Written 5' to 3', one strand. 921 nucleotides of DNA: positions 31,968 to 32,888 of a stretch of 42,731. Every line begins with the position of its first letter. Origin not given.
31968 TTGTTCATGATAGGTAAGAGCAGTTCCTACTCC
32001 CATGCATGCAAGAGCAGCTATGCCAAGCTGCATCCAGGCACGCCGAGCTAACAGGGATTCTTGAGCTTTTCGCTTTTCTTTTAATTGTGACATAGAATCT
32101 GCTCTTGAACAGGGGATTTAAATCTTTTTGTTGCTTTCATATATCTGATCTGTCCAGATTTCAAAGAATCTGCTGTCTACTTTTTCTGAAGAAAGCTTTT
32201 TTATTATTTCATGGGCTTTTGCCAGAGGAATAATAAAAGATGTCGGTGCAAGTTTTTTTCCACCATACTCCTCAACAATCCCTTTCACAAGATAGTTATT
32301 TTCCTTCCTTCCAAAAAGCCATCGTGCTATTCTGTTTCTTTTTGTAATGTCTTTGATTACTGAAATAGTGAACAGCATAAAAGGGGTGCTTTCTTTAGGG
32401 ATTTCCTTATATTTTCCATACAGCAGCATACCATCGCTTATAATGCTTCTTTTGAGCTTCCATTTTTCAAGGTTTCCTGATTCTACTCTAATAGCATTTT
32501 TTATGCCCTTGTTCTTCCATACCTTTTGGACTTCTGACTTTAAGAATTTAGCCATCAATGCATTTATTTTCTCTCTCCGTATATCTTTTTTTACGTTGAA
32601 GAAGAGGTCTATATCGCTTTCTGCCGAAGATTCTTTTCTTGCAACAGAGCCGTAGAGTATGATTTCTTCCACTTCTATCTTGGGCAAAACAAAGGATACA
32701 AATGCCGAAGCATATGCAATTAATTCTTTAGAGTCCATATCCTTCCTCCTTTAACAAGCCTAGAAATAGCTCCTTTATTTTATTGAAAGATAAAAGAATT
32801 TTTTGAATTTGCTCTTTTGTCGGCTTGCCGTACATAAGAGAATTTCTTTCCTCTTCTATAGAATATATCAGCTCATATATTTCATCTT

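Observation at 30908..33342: HEPN-like / nucleotidyltransferase / membrane HExxH cassette, repeat-bracketed and with a decayed duplicate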

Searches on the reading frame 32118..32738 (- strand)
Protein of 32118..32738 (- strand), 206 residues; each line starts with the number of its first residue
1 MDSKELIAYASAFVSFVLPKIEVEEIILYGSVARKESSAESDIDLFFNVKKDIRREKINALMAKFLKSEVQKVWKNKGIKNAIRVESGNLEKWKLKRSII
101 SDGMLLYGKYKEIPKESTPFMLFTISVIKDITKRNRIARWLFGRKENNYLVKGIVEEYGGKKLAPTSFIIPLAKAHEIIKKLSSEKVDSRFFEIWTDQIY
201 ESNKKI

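Call 4: search_protein_families(library=pfam, proteins=[window:32118-32738:-], max_evalue=1)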
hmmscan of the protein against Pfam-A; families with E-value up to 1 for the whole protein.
window:32118-32738:- (206 aa): 3 families
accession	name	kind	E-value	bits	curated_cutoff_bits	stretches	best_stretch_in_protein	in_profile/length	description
PF18765.7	Polbeta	-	2.9e-09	37.4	26.9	1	22-110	12-91/93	Polymerase beta, Nucleotidyltransferase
PF01909.29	NTP_transf_2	-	9.6e-07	29.5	21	1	21-73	12-72/93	Nucleotidyltransferase domain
PF22600.2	MTPAP-like_central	-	0.0082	16.7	27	1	13-61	32-79/139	Poly(A) RNA polymerase, mitochondrial-like, central palm domain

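Call 6: search_protein_families(library=ncbifam, proteins=[window:32118-32738:-], max_evalue=1)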
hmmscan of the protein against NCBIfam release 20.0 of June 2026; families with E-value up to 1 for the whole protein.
window:32118-32738:- (206 aa): 7 families
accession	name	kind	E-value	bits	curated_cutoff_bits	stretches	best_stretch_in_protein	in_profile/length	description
NF047752.1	MntA_antitoxin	equivalog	2.1e-06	27.6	60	1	21-108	5-82/106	type VII toxin-antitoxin system MntA family adenylyltransferase antitoxin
NF051895.1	anti_phage_HalB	equivalog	4.2e-06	26.5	190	1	26-52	2-28/211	anti-phage Hailong system nucleotidyltransferase HalB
TIGR03671.1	cca_archaeal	equivalog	0.0046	15.8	281.3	1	25-75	42-92/410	CCA tRNA nucleotidyltransferase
NF033061.1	ANT_4p_I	equivalog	0.0071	15.9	350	1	22-97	29-101/253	ANT(4')-I family aminoglycoside nucleotidyltransferase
NF041116.1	CBASS_cyclase_a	equivalog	0.013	14.7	200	1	21-81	43-108/317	CBASS oligonucleotide cyclase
NF005383.1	PRK06926.1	equivalog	0.037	13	394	1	10-83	50-121/271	flagellar motor protein MotP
NF010309.0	PRK13746.1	subfamily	0.04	13.2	193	1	23-68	28-73/263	aminoglycoside adenylyltransferase family protein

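Call 7: search_protein_families(library=padloc, proteins=[window:32118-32738:-], max_evalue=1)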
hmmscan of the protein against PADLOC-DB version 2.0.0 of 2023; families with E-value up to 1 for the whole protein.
window:32118-32738:- (206 aa): 11 families
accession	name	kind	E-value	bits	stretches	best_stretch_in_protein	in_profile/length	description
PDLC04904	PDC-S09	-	2.6e-08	32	1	4-84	6-88/104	-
PDLC04902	PDC-S09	-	3.4e-08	31.7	1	17-83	15-84/97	-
PDLC04903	PDC-S09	-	1.4e-07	29.8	1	23-62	26-65/108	-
PDLC04906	PDC-S09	-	1.7e-07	29.5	1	18-74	19-79/98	-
PDLC04907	PDC-S09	-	1.4e-06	26.4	1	9-51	13-55/114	-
PDLC04368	PDC-M05A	-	2.3e-06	25.6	1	24-57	108-140/201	-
PDLC04369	PDC-M05A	-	4.2e-06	24.5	1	17-62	98-141/201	-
PDLC04905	PDC-S09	-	0.00067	18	1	14-62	12-60/101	-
PDLC04372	PDC-M05A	-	0.0014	16.9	1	22-47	75-100/167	-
PDLC04778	PDC-M70A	-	0.0084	13.5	1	24-47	48-71/355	-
PDLC01448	Csm6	-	0.011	13.7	1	42-109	217-268/279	CAS-III; associated_signaling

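Call 31: find_homologous_proteins(query=window:32118-32738:-, max_evalue=0.001)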
Query window:32118-32738:- (206 aa): 601 proteins with E <= 0.001 among 789 candidates; the best 120 are listed.
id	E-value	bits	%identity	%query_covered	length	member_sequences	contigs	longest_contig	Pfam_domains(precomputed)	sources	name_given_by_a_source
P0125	1.3e-125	434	100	100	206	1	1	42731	PF18765.8,PF01909.30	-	-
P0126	1.1e-70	255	63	97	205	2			PF18765.8,PF01909.30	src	-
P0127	1.6e-69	251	62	96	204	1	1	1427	PF18765.8,PF01909.30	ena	-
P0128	5.5e-69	250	63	96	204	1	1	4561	PF18765.8,PF22600.3,PF01909.30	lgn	-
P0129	2.2e-68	248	60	97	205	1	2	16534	PF18765.8,PF01909.30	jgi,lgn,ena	jgi:predicted nucleotidyltransferase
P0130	2.4e-68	248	60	95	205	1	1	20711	PF18765.8,PF01909.30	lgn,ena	-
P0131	2.5e-68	248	59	95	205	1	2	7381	PF18765.8,PF01909.30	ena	-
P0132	5.0e-68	247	60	97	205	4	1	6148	PF18765.8,PF01909.30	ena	-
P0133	2.9e-67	244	58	97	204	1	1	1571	PF18765.8,PF01909.30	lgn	-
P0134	3.6e-67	244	57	95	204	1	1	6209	PF18765.8,PF01909.30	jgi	-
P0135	4.1e-67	244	60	97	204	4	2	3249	PF18765.8,PF01909.30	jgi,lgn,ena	-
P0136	4.2e-67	244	59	95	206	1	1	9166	PF18765.8,PF01909.30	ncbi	-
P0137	5.6e-67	243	59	96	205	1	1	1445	PF18765.8,PF22600.3,PF01909.30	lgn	-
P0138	7.6e-67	243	61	96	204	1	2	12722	PF18765.8,PF01909.30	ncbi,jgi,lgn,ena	-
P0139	8.4e-67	243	60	96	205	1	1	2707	PF18765.8,PF01909.30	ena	-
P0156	2.3e-64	235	58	96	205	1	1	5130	PF20879.3,PF18765.8,PF01909.30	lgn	-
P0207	1.7e-60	222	53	97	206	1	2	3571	PF20879.3,PF18765.8,PF01909.30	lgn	-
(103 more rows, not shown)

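Call 37: search_solved_structures(query=A2, max_evalue=1, show_alignments=2)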
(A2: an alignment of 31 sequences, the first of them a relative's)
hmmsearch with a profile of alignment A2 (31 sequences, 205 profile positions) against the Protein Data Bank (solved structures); distinct sequences matched with E-value up to 1: 13.
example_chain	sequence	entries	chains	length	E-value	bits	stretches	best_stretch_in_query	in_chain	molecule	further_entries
9xbd_E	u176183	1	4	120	3.8e-05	26.8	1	25-62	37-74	Nucleotidyltransferase domain-containing protein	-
9dbj_A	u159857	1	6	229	0.001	22.1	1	26-61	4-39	HalB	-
9dbh_A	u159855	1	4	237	0.0011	22.1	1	26-61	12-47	HalB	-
2rff_A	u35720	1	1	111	0.0028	20.8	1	25-87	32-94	Putative nucleotidyltransferase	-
1wot_A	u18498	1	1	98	0.0048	20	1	29-55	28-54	PUTATIVE MINIMAL NUCLEOTIDYLTRANSFERASE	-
9z7q_I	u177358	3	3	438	0.015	18.4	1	23-55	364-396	Cmr1-MntA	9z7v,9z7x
3nku_A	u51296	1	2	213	0.1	15.7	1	27-60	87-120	DrrA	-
6yx5_B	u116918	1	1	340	0.19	14.8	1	28-60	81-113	Multifunctional virulence effector protein DrrA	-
9dbi_A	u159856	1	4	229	0.25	14.3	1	26-54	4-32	HalB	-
8xeh_E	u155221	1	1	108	0.26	14.3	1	25-50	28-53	MNT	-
8xeo_A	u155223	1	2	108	0.44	13.6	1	25-50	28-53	MNT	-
6p8u_A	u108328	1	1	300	0.44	13.6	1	19-86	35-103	Nucleotidyltransferase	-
6p82_A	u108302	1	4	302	0.45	13.5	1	19-86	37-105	Nucleotidyltransferase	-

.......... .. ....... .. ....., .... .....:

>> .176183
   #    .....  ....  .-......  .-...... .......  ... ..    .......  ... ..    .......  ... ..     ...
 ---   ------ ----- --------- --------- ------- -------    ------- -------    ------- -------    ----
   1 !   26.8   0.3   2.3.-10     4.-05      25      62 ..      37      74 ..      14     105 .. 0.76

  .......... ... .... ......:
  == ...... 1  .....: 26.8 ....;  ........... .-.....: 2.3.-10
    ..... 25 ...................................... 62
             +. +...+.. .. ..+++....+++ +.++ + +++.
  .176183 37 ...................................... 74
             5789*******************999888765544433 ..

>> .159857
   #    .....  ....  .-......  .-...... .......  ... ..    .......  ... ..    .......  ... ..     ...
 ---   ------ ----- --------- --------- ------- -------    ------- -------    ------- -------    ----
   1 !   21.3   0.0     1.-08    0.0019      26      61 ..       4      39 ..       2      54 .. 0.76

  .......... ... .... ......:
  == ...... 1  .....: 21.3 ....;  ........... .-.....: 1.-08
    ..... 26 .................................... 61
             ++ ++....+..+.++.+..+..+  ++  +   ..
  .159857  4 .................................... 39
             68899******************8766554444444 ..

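Call 42: predict_structure(alignment_id=A2)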
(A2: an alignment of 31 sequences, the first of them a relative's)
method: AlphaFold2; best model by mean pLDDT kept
length: 206 residues; sequences in the alignment: 31
mean_pLDDT: 74.4   pTM: 0.45
mean pLDDT of the five models: 74.4, 65.0, 64.5, 64.5, 63.7
residues with pLDDT >= 90: 39; 70-90: 102; 50-70: 37; < 50: 28
segments of 3 or more residues with pLDDT < 50: 94-113, 199-206
pLDDT, mean of each block of 10 residues (from residue 1): 74 80 70 64 76 73 85 83 79 46 35 60 89 93 81 91 88 90 91 64 34
secondary structure, 60 per line:
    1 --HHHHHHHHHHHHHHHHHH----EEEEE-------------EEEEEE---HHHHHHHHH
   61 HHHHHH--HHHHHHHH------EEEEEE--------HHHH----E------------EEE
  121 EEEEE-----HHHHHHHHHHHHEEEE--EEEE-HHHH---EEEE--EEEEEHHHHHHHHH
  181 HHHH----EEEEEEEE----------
elements in order: H3-20 E25-29 E43-48 H52-66 H69-76 E83-88 H97-100 E118-125 H131-142 E143-146 E149-152 H154-157 E161-164 E167-171 H172-184 E189-196

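Call 46: fold_search(model_id=the predicted structure, library=pdb)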
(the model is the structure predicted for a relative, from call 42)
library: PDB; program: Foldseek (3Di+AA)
matches with E <= 10: 826; with E <= 0.001: 0
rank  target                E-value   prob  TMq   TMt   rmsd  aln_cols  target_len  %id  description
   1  7bxo_E                3.0e-02  0.98  0.26  0.40   4.3        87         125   15  Crystal structure of the toxin-antitoxin with AMP-PNP (released 2020-09-30)
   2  8xeo_B                3.3e-02  0.99  0.30  0.56   3.4        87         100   16  Crystal structure of MNT antitoxin (released 2024-12-18)
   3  1wot_MODEL_1_A        4.0e-02  0.97  0.34  0.60   4.1       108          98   21  Structure of putative minimal nucleotidyltransferase (released 2004-09-07)
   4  8xeh_E                7.4e-02  0.99  0.29  0.54   2.6        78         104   18  Crystal structure of HEPN-MNT complex (released 2024-12-18)
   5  3ab2_C                7.4e-02  0.23  0.21  0.12  13.5       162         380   11  Crystal structure of aspartate kinase from Corynebacterium glutamicum in complex with threonine (released 2010-06-23)
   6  7bxo_A                1.1e-01  0.91  0.26  0.40   4.3        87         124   15  Crystal structure of the toxin-antitoxin with AMP-PNP (released 2020-09-30)
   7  4at9_A                1.3e-01  0.89  0.30  0.20   4.3       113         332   12  Crystal structure of the NF90-NF45 dimerisation domain complex with UTP (released 2012-08-01)
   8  6l8k                  1.3e-01  0.77  0.24  0.17   3.3        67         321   27  Structure of URT1 in complex with UTP (released 2020-01-29)
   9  1no5_B                1.4e-01  0.80  0.28  0.49   4.7        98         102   16  Structure of HI0073 from Haemophilus influenzae, the nucleotide binding domain of the HI0073/HI0074 two protein nucleo (released 2004-03-16)
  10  6m6w_F                1.4e-01  0.77  0.25  0.38   4.4        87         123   15  Crystal structure the toxin-antitoxin MntA-HpeT mutant-Y104A (released 2020-09-30)
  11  8xeo_A                1.5e-01  0.96  0.29  0.55   3.5        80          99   18  Crystal structure of MNT antitoxin (released 2024-12-18)
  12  2rff                  1.7e-01  0.85  0.29  0.48   3.7        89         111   20  Crystal structure of a putative nucleotidyltransferase (NP_343093.1) from Sulfolobus solfataricus at 1.40 A resolution (released 2007-10-16)
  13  6u7b_A                1.7e-01  0.35  0.20  0.14   7.0       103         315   14  Structure of E. coli MS115-1 CdnC:HORMA-deltaN complex (released 2019-12-25)
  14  6ywo_A                1.8e-01  0.57  0.25  0.17   5.4       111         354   14  CutA in complex with A3 RNA (released 2020-08-05)
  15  6ywo_D                2.1e-01  0.75  0.26  0.16   2.9        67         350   16  CutA in complex with A3 RNA (released 2020-08-05)
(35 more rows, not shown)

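Call 77: search_protein_families(library=pfam, proteins=[P0156, P0207], max_evalue=10)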
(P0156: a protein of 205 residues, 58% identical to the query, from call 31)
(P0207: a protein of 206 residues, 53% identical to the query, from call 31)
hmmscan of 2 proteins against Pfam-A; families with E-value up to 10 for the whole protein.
P0156 (205 aa): 5 families
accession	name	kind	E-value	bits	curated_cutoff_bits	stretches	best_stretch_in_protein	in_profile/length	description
PF01909.29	NTP_transf_2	-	4.5e-11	43.4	21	1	22-109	13-91/93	Nucleotidyltransferase domain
PF18765.7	Polbeta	-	7.7e-11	42.4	26.9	1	25-115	12-91/93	Polymerase beta, Nucleotidyltransferase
PF20879.2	SidM_N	-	2.4e-05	24.2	27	2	6-57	41-90/285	SidM, N-terminal domain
PF20940.2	SSV1_D-63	-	4.2e-05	23.9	27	2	60-104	2-45/60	Sulfolobus spindle-shape virus 1, protein D-63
PF22600.2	MTPAP-like_central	-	0.00034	21.2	27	1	21-73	37-86/139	Poly(A) RNA polymerase, mitochondrial-like, central palm domain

P0207 (206 aa): 5 families
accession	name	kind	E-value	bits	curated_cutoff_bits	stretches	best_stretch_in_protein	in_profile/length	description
PF01909.29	NTP_transf_2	-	1e-10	42.3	21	1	26-101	14-81/93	Nucleotidyltransferase domain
PF18765.7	Polbeta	-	2e-08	34.7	26.9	1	25-74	12-60/93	Polymerase beta, Nucleotidyltransferase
PF20879.2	SidM_N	-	3.8e-06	26.8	27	1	6-65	41-98/285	SidM, N-terminal domain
PF22600.2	MTPAP-like_central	-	4e-05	24.1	27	1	11-74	24-71/139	Poly(A) RNA polymerase, mitochondrial-like, central palm domain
PF24242.1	DUF7449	-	0.039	14.4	27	1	44-97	24-76/89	Domain of unknown function (DUF7449)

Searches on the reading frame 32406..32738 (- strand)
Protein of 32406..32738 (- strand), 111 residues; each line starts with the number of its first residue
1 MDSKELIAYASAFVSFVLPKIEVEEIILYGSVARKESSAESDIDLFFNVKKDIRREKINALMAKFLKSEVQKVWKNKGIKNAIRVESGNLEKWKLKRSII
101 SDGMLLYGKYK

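Call 86: search_dna_similar(query=window:32406-32738:-, collection=plasmids, mode=protein, max_evalue=0.01, max_rows=40, rows=spread)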
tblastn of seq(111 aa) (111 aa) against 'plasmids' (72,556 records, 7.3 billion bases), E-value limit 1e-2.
No match.
